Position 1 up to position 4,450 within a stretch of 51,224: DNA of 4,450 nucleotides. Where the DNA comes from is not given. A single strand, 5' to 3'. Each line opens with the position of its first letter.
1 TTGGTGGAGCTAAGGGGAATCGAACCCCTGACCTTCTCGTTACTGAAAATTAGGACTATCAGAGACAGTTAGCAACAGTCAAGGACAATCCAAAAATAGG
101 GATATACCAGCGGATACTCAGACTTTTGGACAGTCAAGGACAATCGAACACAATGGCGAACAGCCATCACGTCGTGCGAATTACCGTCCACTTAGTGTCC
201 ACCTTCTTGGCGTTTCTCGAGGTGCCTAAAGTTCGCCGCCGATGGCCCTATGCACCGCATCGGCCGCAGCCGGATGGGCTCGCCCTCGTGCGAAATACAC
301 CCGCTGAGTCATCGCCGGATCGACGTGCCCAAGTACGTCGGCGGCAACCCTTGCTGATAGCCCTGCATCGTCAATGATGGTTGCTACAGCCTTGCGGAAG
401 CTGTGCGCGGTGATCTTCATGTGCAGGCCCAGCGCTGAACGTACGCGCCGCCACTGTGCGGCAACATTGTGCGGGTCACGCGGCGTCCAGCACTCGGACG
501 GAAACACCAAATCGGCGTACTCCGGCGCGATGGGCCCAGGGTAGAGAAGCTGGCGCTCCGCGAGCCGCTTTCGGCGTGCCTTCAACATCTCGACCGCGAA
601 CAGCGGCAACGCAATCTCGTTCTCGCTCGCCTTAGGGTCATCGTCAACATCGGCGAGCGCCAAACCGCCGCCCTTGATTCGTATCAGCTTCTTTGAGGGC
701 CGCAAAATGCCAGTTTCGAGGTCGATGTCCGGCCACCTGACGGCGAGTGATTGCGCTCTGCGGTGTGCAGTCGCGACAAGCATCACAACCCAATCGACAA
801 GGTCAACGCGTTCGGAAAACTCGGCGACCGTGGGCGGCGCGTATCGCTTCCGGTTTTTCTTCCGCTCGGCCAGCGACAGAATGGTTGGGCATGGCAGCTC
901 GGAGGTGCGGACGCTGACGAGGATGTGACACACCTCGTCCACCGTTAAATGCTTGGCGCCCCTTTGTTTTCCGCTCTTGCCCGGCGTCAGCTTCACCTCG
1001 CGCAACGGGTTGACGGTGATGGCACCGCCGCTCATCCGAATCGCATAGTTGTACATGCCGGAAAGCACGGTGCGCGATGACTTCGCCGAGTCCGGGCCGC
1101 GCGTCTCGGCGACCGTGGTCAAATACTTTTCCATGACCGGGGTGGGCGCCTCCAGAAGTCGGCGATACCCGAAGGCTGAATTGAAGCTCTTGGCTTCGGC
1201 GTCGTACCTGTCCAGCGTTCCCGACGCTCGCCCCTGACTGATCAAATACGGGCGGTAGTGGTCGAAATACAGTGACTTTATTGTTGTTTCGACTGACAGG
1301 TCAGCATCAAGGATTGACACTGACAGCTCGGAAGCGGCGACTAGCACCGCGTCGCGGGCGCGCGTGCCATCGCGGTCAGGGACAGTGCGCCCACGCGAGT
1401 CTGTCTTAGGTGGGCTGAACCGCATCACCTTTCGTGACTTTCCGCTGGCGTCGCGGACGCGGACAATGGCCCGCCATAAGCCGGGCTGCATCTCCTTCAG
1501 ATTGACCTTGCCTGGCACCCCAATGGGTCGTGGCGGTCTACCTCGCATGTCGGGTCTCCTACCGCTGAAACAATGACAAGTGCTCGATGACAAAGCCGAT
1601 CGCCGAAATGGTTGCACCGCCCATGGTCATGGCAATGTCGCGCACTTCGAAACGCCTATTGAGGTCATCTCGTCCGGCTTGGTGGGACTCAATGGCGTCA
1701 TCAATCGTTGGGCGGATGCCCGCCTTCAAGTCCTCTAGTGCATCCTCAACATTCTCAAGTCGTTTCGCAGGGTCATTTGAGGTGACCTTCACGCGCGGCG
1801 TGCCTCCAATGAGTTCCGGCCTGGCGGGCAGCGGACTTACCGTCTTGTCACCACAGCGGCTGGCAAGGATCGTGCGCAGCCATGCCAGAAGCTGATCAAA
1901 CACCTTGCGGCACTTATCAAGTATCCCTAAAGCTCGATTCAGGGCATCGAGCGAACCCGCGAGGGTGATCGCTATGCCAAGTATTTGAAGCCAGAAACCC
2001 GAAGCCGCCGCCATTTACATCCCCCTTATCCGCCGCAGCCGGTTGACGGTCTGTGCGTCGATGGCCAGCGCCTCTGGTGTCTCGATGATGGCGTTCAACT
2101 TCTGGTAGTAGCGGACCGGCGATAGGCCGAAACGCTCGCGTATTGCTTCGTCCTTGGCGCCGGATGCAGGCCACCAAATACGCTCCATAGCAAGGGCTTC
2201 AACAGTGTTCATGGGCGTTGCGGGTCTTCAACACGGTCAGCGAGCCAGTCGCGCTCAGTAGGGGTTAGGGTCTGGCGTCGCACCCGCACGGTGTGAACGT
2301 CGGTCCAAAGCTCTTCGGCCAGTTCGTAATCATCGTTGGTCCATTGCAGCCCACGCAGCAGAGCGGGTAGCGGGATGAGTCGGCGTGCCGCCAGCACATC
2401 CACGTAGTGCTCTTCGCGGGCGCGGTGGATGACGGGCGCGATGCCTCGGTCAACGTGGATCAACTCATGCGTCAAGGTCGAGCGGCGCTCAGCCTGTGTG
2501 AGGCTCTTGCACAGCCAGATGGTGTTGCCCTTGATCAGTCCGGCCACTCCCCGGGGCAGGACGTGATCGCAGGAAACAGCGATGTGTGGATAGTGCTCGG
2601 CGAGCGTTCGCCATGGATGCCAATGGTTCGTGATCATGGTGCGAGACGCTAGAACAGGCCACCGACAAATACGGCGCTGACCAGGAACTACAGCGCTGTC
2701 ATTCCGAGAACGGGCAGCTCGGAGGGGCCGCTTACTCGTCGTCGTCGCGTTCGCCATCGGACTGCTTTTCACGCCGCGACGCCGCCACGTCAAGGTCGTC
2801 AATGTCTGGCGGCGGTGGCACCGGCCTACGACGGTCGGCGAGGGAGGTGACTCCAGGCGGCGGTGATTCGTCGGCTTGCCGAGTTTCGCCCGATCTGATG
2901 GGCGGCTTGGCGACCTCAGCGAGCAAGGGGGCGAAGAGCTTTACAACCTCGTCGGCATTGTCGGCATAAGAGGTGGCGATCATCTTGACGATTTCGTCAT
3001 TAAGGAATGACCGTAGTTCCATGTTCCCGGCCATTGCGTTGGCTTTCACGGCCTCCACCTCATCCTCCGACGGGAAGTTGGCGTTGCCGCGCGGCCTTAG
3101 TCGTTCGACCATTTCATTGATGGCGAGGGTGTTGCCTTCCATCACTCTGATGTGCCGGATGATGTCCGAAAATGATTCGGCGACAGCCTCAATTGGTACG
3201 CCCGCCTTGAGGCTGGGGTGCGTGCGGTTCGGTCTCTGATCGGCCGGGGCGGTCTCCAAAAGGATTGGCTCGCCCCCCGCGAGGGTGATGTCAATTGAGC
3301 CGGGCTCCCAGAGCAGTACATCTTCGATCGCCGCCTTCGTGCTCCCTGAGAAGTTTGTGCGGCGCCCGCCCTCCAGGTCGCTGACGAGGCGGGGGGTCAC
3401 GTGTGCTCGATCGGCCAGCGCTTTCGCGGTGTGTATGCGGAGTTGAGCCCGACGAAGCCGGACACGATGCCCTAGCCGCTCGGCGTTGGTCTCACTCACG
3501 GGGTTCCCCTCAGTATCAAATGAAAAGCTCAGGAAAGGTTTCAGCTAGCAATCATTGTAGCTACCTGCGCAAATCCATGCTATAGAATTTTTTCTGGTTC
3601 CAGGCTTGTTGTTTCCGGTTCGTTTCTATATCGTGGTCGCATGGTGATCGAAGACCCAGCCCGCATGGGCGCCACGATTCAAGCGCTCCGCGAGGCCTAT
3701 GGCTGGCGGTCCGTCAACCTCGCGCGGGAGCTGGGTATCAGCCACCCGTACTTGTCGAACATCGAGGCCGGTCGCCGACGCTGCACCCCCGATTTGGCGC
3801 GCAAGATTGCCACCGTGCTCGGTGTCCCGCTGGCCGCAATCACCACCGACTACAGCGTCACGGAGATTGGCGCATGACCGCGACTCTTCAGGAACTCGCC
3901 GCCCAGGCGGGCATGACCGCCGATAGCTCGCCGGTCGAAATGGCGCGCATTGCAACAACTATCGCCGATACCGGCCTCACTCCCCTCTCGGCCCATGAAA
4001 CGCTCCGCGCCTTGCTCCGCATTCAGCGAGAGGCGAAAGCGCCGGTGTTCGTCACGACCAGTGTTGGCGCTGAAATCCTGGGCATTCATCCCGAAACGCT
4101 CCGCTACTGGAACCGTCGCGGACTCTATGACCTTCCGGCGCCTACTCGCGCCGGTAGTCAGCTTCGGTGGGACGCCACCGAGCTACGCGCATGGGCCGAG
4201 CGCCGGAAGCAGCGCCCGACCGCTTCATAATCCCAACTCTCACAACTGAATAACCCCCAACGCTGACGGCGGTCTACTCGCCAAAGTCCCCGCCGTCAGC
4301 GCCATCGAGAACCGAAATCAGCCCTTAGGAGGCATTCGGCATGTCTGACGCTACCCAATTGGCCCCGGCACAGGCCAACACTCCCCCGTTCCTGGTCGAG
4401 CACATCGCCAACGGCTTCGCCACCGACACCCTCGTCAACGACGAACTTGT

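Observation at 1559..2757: Accessory cargo inside the lysogeny operon: membrane protein plus DUF3263 downstream of an ImmR/ImmA pair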

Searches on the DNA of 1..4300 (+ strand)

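Call 5: search_dna_similar(query=window:1-4300:+, collection=phages, mode=near, max_rows=20)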
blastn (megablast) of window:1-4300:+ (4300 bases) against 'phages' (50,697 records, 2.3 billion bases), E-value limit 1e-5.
Records with a match: 21; places in all: 24; records where one place covers at least 80% of the query: 1.
Best place of each record, by identity: >=99% 3; 95-99% 16; 80-90% 2.
By first word of the organism name: Gordonia 16; Mycobacterium 5.
By host as written in the record: Gordonia terrae 3612 14; Mycobacterium abscessus GD05 1; Mycobacterium abscessus GD12 1; Mycobacterium abscessus GD11 1; Mycobacterium abscessus GD62 1; Mycobacterium abscessus GD08 1; Gordonia terrae CAG3 1; Gordonia terrae NRRL B-16283 1.
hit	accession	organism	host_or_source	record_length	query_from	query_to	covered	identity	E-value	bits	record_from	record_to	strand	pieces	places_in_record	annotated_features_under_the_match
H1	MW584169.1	Mycobacterium phage prophiGD05-1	Mycobacterium abscessus GD05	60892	302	4300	93%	88.0%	0e+0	4704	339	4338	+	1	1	1: tyrosine integrase | 5: immunity repressor | 2: hypothetical protein | 4: hypothetical protein | 7: excise | and 2 other names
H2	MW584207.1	Mycobacterium phage prophiGD12-2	Mycobacterium abscessus GD12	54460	2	4300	64%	80.3%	0e+0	2059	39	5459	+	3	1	1: tyrosine integrase | 6: immunity repressor | 2: GepA-like toxin | 5: helix-turn-helix DNA binding domain protein | 3: antitoxin | and 3 other names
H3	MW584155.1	Mycobacterium phage prophiGD11-3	Mycobacterium abscessus GD11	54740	4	39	1%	100.0%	4e-8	68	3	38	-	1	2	none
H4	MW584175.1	Mycobacterium phage prophi62-2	Mycobacterium abscessus GD62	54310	4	39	1%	100.0%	4e-8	68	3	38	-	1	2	none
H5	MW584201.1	Mycobacterium phage prophiGD08-3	Mycobacterium abscessus GD08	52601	4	39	1%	100.0%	4e-8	68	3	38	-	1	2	none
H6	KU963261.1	Gordonia phage BetterKatz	Gordonia terrae 3612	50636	4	39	1%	97.2%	2e-6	62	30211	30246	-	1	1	none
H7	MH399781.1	Gordonia phage Nadeem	Gordonia terrae 3612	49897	4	39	1%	97.2%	2e-6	62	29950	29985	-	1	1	none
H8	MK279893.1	Gordonia phage WheatThin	Gordonia terrae 3612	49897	4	39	1%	97.2%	2e-6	62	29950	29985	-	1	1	none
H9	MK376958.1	Gordonia phage Brylie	Gordonia terrae 3612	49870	4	39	1%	97.2%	2e-6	62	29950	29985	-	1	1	none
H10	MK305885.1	Gordonia phage Mulch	Gordonia terrae 3612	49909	4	39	1%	97.2%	2e-6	62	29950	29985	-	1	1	none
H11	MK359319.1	Gordonia phage Parada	Gordonia terrae 3612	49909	4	39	1%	97.2%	2e-6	62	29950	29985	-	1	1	none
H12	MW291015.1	Gordonia phage NancyRae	Gordonia terrae 3612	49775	4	39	1%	97.2%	2e-6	62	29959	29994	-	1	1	none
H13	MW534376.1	Gordonia phage Ayotoya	Gordonia terrae 3612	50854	4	39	1%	97.2%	2e-6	62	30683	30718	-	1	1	none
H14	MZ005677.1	Gordonia phage Bock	Gordonia terrae 3612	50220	4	39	1%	97.2%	2e-6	62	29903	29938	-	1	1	none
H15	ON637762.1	Gordonia phage Francois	Gordonia terrae 3612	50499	4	39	1%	97.2%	2e-6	62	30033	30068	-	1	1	none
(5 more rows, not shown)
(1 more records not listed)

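Call 8: get_annotated_region(hit=H1, flank=1500)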
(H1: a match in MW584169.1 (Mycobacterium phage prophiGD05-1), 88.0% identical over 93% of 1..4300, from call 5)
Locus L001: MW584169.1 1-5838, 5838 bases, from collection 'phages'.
description: Mycobacterium phage prophiGD05-1, complete genome.
organism: Mycobacterium phage prophiGD05-1 (NCBI taxid 2813231)
taxonomy: Viruses; Duplodnaviria; Heunggongvirae; Uroviricota; Caudoviricetes
host: Mycobacterium abscessus GD05; source: -; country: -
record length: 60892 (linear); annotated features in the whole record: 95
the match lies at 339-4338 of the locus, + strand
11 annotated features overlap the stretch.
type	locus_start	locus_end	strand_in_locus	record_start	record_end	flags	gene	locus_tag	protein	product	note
CDS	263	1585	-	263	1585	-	1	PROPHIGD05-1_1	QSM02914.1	tyrosine integrase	-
CDS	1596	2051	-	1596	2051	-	2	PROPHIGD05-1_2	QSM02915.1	hypothetical protein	-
CDS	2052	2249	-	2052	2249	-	3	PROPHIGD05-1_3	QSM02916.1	helix-turn-helix DNA binding protein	-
CDS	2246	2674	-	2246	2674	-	4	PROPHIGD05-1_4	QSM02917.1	hypothetical protein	-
CDS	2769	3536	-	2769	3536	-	5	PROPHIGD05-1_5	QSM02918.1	immunity repressor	-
CDS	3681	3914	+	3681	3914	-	6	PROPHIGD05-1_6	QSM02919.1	helix-turn-helix DNA binding protein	-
CDS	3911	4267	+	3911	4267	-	7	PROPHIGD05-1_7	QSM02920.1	excise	-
CDS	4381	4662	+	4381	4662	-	8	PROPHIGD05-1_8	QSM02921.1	hypothetical protein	-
CDS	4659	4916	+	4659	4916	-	9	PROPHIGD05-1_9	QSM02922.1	hypothetical protein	-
CDS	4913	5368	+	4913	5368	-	10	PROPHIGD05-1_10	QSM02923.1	HNH endonuclease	-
CDS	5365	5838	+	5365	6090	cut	11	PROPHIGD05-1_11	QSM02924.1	DNA methyltransferase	-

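Call 9: get_annotated_region(hit=H2, flank=1500)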
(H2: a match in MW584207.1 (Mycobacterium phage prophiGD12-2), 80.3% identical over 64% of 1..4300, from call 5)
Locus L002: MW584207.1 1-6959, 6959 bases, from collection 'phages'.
description: Mycobacterium phage prophiGD12-2, complete genome.
organism: Mycobacterium phage prophiGD12-2 (NCBI taxid 2813240)
taxonomy: Viruses; Duplodnaviria; Heunggongvirae; Uroviricota; Caudoviricetes
host: Mycobacterium abscessus GD12; source: -; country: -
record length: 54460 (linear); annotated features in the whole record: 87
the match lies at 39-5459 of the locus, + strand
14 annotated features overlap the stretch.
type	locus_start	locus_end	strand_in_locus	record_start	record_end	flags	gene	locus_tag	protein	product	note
CDS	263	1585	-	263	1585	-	1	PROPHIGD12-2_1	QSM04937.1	tyrosine integrase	-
CDS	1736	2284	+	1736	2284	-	2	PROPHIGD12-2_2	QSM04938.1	GepA-like toxin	-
CDS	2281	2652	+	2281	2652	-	3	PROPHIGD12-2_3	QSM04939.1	antitoxin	-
CDS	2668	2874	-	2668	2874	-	4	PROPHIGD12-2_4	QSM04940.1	helix-turn-helix DNA binding domain protein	-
CDS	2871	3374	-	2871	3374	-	5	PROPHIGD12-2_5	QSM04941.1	helix-turn-helix DNA binding domain protein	-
CDS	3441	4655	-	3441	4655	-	6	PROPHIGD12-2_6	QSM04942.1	immunity repressor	-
CDS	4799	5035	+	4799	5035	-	7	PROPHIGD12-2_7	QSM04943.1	helix-turn-helix DNA binding domain protein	-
CDS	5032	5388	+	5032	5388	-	8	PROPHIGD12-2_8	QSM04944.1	excise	-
CDS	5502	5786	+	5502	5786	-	9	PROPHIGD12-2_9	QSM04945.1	hypothetical protein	-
CDS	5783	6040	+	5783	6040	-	10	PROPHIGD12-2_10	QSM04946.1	hypothetical protein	-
CDS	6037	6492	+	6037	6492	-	11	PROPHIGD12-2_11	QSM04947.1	HNH endonuclease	-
CDS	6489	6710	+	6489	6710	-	12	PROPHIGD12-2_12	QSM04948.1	hypothetical protein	-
CDS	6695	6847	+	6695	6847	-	13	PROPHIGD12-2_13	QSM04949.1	hypothetical protein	-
CDS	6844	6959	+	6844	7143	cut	14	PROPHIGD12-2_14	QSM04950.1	hypothetical protein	-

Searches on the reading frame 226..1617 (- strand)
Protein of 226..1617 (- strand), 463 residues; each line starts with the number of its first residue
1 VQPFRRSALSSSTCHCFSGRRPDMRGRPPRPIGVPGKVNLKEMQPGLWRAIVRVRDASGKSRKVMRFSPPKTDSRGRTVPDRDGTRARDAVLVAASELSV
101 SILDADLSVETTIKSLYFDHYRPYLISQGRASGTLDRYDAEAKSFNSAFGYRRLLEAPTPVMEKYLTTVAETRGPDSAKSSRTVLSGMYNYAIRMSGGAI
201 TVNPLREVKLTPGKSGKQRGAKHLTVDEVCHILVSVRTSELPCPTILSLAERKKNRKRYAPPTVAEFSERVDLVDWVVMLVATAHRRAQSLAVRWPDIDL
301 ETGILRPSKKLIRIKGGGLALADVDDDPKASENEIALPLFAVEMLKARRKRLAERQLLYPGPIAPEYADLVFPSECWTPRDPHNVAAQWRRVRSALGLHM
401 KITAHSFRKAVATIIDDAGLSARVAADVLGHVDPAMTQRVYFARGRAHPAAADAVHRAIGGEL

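Call 3: search_protein_families(library=pfam, proteins=[window:226-1617:-], max_evalue=0.1)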
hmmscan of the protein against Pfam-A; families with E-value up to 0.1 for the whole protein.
window:226-1617:- (463 aa): 3 families
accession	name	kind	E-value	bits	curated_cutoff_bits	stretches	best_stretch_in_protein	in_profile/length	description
PF00589.27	Phage_integrase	-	9.1e-12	45.5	27.1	1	279-442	30-166/172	Phage integrase family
PF05719.16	GPP34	-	0.047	14.2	29.1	1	345-457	92-196/201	Golgi phosphoprotein 3 (GPP34)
PF11917.13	DUF3435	-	0.052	12.9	25.8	0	385-442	178-236/418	Protein of unknown function (DUF3435)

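Call 4: search_protein_families(library=phrogs, proteins=[window:226-1617:-], max_evalue=0.01)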
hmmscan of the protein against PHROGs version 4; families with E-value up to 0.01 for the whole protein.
window:226-1617:- (463 aa): 5 families
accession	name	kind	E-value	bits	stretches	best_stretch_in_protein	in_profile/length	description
phrog_1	-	integration and excision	2.1e-31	110.8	1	46-441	122-432/611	integrase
phrog_216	-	integration and excision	3.2e-13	50.4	1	276-443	79-223/301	integrase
phrog_7685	-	integration and excision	1.8e-05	25.4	1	390-441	169-220/240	integrase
phrog_25190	-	integration and excision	0.0032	18.8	1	374-441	20-86/109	integrase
phrog_24775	-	unknown function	0.0032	18.6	1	388-441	18-66/101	-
